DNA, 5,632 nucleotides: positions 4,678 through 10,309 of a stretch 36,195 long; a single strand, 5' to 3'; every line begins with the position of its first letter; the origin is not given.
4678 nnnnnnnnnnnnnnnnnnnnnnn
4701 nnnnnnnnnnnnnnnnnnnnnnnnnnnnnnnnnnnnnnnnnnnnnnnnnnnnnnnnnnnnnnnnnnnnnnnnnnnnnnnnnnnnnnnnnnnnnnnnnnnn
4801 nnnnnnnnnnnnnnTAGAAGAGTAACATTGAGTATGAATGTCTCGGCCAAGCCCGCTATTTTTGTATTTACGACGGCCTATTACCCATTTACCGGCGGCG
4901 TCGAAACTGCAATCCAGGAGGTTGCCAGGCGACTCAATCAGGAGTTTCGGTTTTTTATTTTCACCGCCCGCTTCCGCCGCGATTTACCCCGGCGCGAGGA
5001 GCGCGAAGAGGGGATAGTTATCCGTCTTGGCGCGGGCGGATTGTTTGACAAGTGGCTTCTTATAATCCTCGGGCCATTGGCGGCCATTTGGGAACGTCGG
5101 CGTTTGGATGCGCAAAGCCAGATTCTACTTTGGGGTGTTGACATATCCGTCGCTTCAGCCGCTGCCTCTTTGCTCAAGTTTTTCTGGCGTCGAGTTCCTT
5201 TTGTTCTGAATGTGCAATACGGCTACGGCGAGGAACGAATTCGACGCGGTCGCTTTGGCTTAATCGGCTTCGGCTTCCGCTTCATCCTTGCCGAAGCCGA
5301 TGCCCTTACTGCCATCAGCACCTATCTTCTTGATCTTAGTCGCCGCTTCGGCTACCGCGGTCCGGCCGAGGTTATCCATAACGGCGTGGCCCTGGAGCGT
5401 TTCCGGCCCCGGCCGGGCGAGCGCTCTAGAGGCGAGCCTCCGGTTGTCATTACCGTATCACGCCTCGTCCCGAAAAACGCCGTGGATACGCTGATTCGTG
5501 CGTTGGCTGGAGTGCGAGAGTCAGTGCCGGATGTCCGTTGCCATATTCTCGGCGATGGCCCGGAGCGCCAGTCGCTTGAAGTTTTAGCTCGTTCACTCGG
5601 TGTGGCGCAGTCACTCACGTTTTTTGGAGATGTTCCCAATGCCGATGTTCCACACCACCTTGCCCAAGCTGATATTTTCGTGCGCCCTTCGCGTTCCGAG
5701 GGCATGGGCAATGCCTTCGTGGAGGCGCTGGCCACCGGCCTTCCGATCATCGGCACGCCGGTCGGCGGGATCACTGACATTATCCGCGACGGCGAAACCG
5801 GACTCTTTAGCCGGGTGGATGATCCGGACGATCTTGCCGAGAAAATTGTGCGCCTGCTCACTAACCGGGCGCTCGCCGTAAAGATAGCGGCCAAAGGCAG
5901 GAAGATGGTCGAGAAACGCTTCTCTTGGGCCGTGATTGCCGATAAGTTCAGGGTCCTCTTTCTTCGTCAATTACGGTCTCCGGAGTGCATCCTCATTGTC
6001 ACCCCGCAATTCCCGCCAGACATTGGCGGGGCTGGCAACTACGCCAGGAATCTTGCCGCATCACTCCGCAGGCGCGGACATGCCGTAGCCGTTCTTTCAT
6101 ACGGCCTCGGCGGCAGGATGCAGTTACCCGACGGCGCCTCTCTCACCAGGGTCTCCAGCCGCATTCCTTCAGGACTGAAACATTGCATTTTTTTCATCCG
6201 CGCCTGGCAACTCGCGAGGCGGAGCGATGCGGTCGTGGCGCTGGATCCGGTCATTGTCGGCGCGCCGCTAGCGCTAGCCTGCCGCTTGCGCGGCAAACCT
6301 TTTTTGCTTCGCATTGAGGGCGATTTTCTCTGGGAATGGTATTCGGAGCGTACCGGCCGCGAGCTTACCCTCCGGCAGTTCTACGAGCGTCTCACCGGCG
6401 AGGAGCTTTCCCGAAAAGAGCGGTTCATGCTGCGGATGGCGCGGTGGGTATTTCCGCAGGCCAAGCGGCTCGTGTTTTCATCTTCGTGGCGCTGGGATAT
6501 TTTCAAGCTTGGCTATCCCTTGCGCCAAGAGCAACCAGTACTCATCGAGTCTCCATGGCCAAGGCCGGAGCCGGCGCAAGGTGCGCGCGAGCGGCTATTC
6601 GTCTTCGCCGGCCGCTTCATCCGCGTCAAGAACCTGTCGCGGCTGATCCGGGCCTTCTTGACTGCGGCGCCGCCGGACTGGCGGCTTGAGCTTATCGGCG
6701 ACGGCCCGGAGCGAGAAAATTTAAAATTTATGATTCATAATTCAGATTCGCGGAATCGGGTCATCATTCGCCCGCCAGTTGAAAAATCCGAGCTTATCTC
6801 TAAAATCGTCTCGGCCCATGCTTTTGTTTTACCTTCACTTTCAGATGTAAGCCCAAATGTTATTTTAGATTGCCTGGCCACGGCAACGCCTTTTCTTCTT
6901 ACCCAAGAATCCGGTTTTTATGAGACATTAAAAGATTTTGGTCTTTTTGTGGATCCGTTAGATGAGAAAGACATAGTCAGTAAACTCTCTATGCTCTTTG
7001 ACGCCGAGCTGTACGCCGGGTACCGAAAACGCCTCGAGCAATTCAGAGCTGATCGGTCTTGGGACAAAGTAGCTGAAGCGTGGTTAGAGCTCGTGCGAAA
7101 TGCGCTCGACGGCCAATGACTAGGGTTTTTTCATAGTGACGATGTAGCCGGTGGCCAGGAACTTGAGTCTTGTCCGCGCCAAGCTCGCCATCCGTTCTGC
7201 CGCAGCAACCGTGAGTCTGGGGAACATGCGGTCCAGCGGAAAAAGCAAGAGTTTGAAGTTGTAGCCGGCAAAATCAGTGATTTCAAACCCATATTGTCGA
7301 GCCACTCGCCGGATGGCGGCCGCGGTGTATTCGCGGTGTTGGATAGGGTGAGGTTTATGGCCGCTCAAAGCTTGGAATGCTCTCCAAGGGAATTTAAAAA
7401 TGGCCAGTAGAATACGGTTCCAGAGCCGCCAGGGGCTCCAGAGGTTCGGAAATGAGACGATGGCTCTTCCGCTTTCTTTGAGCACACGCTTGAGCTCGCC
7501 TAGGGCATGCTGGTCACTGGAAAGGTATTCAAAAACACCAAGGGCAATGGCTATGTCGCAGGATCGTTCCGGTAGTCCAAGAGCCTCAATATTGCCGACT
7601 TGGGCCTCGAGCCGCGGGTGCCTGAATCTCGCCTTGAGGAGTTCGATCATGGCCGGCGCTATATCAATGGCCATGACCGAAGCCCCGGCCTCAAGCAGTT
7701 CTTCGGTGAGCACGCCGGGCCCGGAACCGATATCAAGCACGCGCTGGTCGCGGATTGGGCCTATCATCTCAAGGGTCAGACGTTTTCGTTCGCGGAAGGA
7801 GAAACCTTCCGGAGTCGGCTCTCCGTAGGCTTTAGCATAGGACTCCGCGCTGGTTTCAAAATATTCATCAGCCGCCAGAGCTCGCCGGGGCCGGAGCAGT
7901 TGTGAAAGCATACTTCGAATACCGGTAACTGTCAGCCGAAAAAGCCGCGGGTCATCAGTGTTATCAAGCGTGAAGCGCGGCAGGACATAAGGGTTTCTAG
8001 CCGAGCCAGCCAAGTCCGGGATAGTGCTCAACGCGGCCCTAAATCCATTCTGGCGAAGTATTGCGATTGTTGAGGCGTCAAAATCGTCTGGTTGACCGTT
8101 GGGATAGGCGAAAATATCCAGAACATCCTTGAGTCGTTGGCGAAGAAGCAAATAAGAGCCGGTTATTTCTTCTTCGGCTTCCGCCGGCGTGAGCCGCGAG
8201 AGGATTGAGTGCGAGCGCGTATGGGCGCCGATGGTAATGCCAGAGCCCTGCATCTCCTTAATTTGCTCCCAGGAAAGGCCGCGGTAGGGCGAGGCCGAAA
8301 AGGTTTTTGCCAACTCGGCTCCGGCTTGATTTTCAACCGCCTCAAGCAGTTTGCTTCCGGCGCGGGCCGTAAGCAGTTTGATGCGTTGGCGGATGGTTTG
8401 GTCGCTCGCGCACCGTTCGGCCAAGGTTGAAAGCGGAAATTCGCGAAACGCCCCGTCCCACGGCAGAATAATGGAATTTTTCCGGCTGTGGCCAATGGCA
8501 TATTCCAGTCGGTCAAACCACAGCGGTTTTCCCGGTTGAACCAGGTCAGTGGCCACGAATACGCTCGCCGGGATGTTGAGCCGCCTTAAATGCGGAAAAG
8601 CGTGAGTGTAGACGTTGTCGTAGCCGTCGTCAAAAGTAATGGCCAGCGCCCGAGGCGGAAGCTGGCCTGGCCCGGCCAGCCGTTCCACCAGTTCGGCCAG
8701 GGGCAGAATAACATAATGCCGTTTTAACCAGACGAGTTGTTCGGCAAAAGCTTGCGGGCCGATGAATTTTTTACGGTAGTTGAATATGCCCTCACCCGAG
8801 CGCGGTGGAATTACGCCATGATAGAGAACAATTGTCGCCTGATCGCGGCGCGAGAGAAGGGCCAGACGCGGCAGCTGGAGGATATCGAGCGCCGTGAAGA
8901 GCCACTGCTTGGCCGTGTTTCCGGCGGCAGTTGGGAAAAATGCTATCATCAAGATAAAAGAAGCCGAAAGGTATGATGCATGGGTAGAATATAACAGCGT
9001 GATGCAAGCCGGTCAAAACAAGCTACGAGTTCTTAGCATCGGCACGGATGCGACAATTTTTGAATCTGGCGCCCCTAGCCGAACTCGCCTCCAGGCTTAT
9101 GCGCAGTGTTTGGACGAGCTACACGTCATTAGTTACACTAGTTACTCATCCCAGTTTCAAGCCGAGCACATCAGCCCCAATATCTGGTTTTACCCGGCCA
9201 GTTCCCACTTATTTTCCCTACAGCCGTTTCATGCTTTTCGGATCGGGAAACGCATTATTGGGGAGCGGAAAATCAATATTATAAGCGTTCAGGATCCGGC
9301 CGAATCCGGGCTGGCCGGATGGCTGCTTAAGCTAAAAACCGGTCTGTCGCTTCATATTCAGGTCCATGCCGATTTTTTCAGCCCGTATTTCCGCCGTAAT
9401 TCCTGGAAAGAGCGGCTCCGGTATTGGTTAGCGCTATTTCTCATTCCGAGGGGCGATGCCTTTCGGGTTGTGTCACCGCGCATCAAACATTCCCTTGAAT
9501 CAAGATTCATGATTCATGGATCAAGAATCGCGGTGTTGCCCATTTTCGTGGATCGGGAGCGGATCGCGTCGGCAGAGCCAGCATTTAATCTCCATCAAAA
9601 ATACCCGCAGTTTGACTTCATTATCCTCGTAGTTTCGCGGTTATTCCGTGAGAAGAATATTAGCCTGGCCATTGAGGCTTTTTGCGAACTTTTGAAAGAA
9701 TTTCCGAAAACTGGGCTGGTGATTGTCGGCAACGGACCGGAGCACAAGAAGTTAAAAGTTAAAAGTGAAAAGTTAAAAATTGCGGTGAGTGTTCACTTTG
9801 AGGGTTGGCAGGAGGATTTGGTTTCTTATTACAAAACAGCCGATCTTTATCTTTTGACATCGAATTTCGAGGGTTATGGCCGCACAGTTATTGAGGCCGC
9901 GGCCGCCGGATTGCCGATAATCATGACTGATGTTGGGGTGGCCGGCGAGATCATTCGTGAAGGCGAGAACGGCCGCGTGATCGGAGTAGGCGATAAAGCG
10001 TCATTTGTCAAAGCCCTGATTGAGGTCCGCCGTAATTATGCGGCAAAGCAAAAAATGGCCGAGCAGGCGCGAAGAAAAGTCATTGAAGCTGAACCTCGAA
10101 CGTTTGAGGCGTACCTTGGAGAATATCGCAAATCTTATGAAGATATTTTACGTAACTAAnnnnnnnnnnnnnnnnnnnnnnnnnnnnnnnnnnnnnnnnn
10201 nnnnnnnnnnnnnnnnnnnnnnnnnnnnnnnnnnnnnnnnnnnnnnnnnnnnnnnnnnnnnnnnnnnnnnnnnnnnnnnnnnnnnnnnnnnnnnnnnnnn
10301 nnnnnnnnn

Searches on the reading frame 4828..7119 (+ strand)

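Call 6: search_protein_families(library=pfam, proteins=[window:4828-7119:+], max_evalue=0.001)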
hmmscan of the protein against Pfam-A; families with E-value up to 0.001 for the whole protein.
window:4828-7119:+ (763 aa): 6 families
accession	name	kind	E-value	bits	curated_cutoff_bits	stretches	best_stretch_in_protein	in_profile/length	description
PF00534.26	Glycos_transf_1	-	4e-60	202.7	26.4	2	198-360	9-172/172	Glycosyl transferases group 1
PF13692.12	Glyco_trans_1_4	-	2.5e-55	187.1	27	2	205-346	2-142/142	Glycosyl transferases group 1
PF13439.12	Glyco_transf_4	-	4.8e-23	82.5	28.5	2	23-191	2-170/170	Glycosyltransferase Family 4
PF13579.12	Glyco_trans_4_4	-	2.9e-19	70.4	29.7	2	400-553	1-136/158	Glycosyl transferase 4-like domain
PF20706.3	GT4-conflict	-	2.2e-16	60.3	26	2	194-373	187-384/385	Family 4 Glycosyltransferase in conflict systems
PF13524.12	Glyco_trans_1_2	-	1.5e-13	51.4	25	1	229-373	9-141/144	Glycosyl transferase-like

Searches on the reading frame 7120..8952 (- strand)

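Call 6: search_protein_families(library=pfam, proteins=[window:7120-8952:-], max_evalue=0.001)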
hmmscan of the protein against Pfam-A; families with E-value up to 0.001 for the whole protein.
window:7120-8952:- (610 aa): 8 families
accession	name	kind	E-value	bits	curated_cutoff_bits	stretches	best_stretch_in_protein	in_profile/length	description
PF01522.26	Polysacc_deac_1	-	1e-20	74.3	23.1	2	226-306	46-123/124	Polysaccharide deacetylase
PF08241.18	Methyltransf_11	-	1.3e-19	71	21.2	1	406-498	1-94/95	Methyltransferase domain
PF13649.12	Methyltransf_25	-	3.2e-18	66.6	27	1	405-495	1-97/97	Methyltransferase domain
PF13489.12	Methyltransf_23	-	2.3e-13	50.6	27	1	394-559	14-162/164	Methyltransferase domain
PF13847.12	Methyltransf_31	-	1.4e-12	48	27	1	403-506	5-120/145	Methyltransferase domain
PF08242.18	Methyltransf_12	-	2e-12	48.1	30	1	406-496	1-97/98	Methyltransferase domain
PF00398.26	RrnaAD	-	1.1e-06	28.4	24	1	401-449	30-79/263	Ribosomal RNA adenine dimethylase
PF01209.24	Ubie_methyltran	-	6e-05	22.9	20.1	1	390-499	36-151/233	ubiE/COQ5 methyltransferase family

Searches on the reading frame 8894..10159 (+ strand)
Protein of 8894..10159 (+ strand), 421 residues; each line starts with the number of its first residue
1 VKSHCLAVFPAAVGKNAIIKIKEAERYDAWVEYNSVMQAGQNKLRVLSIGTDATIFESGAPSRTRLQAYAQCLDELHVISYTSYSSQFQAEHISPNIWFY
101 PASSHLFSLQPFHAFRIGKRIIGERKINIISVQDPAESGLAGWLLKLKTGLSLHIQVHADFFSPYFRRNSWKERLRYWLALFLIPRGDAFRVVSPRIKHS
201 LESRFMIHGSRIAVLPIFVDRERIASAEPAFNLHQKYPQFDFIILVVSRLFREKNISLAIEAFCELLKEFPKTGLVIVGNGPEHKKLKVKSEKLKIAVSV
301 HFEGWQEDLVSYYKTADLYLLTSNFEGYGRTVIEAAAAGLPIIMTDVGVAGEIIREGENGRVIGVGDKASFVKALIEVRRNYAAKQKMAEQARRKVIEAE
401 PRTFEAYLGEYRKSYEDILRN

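Call 6: search_protein_families(library=pfam, proteins=[window:8894-10159:+], max_evalue=0.001)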
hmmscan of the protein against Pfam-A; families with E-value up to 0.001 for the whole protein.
window:8894-10159:+ (421 aa): 6 families
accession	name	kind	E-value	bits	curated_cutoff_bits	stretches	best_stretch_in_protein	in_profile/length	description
PF00534.26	Glycos_transf_1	-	2.6e-39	134.9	26.4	1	241-394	15-171/172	Glycosyl transferases group 1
PF13692.12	Glyco_trans_1_4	-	2.5e-30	106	27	1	243-378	3-139/142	Glycosyl transferases group 1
PF20706.3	GT4-conflict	-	3.8e-12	46.3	26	1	189-396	149-372/385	Family 4 Glycosyltransferase in conflict systems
PF13439.12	Glyco_transf_4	-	9.5e-12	45.7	28.5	1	75-223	21-170/170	Glycosyltransferase Family 4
PF13579.12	Glyco_trans_4_4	-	2.4e-08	34.9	29.7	1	75-216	20-156/158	Glycosyl transferase 4-like domain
PF13524.12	Glyco_trans_1_2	-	6.3e-06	26.6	25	1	262-397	4-130/144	Glycosyl transferase-like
